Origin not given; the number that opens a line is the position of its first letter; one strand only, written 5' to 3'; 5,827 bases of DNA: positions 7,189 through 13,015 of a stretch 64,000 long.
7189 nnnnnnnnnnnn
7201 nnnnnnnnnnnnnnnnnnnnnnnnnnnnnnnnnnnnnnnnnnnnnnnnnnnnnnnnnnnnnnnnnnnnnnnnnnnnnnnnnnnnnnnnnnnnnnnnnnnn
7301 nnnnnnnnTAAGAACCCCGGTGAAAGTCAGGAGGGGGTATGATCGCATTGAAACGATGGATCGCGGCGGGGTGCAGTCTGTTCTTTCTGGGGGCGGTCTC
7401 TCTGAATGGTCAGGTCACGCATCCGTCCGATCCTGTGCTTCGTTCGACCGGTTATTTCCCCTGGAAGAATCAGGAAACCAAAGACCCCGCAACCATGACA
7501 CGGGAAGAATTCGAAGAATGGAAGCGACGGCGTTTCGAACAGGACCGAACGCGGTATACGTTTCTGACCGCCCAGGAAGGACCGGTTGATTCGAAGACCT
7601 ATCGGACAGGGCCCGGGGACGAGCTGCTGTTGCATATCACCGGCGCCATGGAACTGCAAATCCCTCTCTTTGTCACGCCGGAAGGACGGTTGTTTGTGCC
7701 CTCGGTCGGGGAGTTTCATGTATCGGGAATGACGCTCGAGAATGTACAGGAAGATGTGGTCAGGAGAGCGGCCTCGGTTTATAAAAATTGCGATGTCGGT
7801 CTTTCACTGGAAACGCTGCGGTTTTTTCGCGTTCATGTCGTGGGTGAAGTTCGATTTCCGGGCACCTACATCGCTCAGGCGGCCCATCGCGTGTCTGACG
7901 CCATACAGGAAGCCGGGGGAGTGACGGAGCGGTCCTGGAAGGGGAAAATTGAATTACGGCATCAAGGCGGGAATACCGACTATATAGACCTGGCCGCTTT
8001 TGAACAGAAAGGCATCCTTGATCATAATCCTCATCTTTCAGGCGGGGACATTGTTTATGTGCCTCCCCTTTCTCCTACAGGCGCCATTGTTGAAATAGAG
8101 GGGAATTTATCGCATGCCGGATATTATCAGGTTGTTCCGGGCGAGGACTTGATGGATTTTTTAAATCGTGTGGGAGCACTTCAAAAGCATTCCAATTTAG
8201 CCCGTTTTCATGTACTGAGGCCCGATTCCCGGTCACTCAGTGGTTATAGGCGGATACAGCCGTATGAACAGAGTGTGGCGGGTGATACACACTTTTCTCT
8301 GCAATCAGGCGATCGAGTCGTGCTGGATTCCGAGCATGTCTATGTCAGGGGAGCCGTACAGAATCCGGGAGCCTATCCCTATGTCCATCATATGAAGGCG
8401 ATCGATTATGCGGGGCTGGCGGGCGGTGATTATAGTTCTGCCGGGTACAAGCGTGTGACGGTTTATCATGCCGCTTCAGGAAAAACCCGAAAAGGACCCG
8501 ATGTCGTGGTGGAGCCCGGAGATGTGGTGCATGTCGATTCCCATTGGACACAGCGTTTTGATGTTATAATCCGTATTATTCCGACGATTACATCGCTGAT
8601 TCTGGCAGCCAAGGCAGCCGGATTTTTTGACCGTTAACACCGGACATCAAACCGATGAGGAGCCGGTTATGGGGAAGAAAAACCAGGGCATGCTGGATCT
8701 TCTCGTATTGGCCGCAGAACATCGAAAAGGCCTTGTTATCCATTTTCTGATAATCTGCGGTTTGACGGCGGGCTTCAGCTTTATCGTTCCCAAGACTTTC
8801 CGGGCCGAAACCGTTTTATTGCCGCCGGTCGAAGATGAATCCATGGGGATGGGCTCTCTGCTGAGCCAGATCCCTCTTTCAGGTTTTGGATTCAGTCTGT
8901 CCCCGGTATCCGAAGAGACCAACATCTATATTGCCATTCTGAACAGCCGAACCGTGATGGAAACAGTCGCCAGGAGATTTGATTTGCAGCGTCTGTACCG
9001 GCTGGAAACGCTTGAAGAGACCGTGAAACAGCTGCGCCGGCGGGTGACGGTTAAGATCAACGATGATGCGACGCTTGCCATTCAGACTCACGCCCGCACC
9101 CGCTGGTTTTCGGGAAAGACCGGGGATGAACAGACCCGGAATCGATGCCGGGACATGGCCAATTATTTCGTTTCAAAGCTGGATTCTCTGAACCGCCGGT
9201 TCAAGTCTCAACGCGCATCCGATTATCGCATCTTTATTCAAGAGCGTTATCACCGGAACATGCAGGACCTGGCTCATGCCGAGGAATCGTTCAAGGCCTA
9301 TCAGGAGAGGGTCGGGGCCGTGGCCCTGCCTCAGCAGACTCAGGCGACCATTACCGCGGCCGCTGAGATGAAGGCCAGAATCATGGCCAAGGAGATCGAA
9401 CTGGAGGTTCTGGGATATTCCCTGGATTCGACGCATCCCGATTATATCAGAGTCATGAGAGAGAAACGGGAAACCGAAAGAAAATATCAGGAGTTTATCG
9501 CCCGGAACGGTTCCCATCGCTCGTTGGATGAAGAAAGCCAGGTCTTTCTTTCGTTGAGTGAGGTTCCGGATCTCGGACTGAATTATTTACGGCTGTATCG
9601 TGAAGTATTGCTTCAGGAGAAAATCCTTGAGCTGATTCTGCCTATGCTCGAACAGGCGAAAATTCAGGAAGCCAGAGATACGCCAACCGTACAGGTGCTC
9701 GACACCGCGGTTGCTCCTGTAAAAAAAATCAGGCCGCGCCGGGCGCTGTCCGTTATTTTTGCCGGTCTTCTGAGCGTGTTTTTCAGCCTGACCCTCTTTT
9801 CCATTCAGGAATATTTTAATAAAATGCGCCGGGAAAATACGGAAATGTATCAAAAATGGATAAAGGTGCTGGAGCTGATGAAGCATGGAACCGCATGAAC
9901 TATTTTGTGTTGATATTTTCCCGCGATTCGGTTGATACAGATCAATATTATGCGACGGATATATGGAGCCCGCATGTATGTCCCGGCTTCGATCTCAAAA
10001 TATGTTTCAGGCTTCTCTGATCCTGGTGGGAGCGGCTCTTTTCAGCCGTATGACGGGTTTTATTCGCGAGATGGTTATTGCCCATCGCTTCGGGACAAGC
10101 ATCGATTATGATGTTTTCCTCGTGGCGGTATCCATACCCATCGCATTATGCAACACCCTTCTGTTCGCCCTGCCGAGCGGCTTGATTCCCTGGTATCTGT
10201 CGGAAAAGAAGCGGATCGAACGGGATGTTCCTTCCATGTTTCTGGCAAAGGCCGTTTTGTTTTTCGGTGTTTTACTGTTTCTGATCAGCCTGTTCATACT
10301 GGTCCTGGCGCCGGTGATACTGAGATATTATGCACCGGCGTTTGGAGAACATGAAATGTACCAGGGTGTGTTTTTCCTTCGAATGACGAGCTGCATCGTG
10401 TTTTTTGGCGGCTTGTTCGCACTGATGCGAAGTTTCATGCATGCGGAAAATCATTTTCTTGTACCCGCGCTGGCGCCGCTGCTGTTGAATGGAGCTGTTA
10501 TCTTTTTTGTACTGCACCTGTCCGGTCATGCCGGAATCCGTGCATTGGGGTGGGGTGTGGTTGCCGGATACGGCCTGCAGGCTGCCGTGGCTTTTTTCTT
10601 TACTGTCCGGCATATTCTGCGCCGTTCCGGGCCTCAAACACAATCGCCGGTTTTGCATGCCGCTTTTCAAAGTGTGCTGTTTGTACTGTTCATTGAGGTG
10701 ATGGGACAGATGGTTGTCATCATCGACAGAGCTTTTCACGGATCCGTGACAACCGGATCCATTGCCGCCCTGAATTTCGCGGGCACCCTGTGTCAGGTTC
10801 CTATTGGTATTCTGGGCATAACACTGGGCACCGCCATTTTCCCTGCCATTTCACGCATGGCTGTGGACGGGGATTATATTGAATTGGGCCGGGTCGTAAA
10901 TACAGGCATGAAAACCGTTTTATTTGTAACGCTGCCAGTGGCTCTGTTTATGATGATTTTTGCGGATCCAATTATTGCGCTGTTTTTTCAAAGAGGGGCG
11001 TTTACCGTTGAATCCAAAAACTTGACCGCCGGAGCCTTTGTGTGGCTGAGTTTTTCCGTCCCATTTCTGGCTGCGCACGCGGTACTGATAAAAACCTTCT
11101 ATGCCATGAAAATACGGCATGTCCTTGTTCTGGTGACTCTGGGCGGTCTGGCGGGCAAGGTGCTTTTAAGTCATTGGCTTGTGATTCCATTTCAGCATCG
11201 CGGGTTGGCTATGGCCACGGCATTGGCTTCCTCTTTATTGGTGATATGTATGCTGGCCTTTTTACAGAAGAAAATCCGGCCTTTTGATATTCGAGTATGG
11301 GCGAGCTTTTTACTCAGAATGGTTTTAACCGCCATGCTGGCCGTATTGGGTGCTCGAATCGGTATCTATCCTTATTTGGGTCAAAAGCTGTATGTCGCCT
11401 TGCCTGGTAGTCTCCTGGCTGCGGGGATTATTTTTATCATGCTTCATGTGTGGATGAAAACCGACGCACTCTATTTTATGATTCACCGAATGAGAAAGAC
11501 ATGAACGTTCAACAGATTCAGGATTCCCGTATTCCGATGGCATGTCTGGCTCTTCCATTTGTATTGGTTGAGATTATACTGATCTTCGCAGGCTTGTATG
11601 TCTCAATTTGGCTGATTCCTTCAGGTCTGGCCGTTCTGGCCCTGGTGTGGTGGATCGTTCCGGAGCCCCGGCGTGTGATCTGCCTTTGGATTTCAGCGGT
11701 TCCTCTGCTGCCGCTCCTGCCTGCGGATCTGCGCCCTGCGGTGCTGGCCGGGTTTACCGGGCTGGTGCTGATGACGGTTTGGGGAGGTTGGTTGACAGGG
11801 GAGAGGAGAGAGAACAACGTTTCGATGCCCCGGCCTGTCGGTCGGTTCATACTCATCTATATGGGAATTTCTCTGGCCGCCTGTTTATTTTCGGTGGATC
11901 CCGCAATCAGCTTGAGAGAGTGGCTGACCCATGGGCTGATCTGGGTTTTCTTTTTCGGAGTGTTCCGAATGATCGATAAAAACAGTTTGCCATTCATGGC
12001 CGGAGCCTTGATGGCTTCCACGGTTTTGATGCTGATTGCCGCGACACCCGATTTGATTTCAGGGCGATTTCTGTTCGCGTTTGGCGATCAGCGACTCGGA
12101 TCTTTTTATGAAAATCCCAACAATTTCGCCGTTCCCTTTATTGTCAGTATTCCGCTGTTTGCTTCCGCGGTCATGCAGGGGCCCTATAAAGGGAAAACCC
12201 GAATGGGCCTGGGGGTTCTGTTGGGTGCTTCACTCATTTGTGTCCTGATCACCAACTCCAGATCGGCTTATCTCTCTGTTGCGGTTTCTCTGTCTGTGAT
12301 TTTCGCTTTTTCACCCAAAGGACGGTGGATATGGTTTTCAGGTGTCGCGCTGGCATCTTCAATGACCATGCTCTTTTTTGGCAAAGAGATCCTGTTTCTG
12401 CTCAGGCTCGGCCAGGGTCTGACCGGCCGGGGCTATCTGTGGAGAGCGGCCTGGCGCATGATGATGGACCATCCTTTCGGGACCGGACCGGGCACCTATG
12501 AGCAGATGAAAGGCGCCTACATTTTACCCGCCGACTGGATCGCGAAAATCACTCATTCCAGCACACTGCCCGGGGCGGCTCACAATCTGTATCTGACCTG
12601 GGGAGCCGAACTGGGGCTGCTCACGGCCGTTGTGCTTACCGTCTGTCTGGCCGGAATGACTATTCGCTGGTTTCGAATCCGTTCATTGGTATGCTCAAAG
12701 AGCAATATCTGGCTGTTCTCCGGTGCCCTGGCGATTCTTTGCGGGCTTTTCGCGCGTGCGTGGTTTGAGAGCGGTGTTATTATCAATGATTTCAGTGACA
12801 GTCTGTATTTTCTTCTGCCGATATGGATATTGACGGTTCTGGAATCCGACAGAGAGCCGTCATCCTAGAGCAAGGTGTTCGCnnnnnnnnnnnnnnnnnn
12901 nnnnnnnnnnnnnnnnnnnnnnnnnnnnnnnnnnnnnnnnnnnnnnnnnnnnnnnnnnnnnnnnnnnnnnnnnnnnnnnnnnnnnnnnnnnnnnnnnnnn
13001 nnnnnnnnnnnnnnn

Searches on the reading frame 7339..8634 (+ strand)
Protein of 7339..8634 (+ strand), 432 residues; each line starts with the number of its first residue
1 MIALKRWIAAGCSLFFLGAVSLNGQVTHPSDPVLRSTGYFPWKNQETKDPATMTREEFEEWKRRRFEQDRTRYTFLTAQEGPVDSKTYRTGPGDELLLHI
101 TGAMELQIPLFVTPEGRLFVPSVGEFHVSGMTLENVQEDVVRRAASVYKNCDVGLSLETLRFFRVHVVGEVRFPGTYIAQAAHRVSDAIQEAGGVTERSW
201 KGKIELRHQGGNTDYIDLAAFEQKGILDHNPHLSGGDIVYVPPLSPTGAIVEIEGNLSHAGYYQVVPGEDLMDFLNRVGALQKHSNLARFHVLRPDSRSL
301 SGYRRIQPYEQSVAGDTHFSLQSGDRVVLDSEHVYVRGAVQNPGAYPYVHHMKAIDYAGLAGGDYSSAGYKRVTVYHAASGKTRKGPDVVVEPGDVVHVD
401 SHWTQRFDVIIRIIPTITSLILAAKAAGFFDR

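Call 8: search_protein_families(library=pfam, proteins=[window:7339-8634:+], max_evalue=0.001)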
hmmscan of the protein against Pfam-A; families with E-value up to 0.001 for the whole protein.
window:7339-8634:+ (432 aa): 3 families
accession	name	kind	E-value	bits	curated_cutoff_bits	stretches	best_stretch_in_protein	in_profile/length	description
PF22461.2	SLBB_2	-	1.3e-15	57.7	27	1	164-241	2-79/79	SLBB domain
PF10531.15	SLBB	-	1.3e-14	54.2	27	1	164-212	1-50/55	SLBB domain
PF02563.21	Poly_export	-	3.8e-14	53.1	28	1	85-156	4-75/77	Polysaccharide biosynthesis/export protein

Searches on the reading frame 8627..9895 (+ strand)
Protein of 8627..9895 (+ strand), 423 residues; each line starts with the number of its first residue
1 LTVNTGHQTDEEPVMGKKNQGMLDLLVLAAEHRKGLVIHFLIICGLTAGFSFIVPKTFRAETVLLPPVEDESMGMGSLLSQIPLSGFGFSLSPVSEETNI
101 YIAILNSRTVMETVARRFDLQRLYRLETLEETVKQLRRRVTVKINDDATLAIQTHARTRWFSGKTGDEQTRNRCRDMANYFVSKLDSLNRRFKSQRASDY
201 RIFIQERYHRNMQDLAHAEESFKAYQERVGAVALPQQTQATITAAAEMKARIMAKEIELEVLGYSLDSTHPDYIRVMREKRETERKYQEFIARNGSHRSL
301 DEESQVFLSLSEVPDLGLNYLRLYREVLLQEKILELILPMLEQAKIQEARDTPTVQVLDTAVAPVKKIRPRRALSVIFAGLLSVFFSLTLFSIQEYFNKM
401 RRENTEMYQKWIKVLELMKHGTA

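Call 8: search_protein_families(library=pfam, proteins=[window:8627-9895:+], max_evalue=0.001)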
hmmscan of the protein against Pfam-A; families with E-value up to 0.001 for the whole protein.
window:8627-9895:+ (423 aa): 2 families
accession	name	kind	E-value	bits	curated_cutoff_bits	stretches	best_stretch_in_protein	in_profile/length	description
PF13807.11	GNVR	-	5.3e-09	36.3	27.7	1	319-393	5-79/82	G-rich domain on putative tyrosine kinase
PF02706.20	Wzz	-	1.4e-05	25.8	25.5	1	32-116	15-89/91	Chain length determinant protein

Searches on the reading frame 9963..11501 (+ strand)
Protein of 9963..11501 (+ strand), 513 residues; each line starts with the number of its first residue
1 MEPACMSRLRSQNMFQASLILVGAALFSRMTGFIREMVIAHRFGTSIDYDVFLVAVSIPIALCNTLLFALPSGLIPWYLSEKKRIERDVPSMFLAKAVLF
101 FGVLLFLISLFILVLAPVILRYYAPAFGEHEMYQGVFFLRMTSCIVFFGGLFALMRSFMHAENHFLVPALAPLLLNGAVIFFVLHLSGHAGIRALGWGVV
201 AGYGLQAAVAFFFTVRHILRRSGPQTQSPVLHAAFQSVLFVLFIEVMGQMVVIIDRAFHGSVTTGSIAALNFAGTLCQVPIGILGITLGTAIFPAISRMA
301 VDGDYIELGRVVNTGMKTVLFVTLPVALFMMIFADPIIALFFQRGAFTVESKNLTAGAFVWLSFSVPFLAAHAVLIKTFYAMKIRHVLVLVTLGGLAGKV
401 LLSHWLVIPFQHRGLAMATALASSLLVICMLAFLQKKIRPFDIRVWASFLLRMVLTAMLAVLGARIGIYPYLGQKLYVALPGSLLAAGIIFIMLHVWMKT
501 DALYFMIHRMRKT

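Call 8: search_protein_families(library=pfam, proteins=[window:9963-11501:+], max_evalue=0.001)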
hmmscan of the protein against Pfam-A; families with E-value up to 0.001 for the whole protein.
window:9963-11501:+ (513 aa): 2 families
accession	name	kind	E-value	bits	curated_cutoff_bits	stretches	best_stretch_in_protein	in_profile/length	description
PF03023.19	MurJ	-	8.5e-65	219.5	27.4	1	39-463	1-429/451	Lipid II flippase MurJ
PF01554.23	MatE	-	3.9e-06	27.1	24.9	1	242-395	6-151/161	MatE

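Call 61: search_protein_families(library=ncbifam, proteins=[window:9963-11501:+], max_evalue=1e-10)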
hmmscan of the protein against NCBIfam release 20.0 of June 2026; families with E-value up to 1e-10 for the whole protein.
window:9963-11501:+ (513 aa): 1 family
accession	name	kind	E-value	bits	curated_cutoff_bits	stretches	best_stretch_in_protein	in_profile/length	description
TIGR01695.1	murJ_mviN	equivalog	5.8e-72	243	235.55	1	14-493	2-487/506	murein biosynthesis integral membrane protein MurJ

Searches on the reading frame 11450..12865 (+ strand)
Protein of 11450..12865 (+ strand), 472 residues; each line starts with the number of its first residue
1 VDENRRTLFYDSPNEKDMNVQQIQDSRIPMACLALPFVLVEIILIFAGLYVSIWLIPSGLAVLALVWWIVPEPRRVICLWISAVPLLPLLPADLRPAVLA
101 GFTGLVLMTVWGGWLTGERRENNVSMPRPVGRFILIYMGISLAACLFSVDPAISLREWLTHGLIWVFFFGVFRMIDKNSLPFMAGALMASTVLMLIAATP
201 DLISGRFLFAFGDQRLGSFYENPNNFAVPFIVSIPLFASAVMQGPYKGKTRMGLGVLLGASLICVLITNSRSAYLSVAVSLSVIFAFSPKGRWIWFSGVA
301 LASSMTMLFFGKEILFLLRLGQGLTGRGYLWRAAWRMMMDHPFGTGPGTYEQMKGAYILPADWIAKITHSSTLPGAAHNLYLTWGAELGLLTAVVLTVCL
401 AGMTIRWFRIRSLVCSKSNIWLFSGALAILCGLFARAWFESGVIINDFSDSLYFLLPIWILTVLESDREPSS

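Call 8: search_protein_families(library=pfam, proteins=[window:11450-12865:+], max_evalue=0.001)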
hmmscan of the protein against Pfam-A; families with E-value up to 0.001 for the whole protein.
window:11450-12865:+ (472 aa): 1 family
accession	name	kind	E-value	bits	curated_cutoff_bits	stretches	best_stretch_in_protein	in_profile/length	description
PF04932.20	Wzy_C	-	4e-18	66.1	31.7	1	258-396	3-148/149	O-Antigen ligase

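Call 61: search_protein_families(library=ncbifam, proteins=[window:11450-12865:+], max_evalue=1e-10)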
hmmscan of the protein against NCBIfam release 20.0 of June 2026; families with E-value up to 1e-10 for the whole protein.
window:11450-12865:+ (472 aa): 0 families
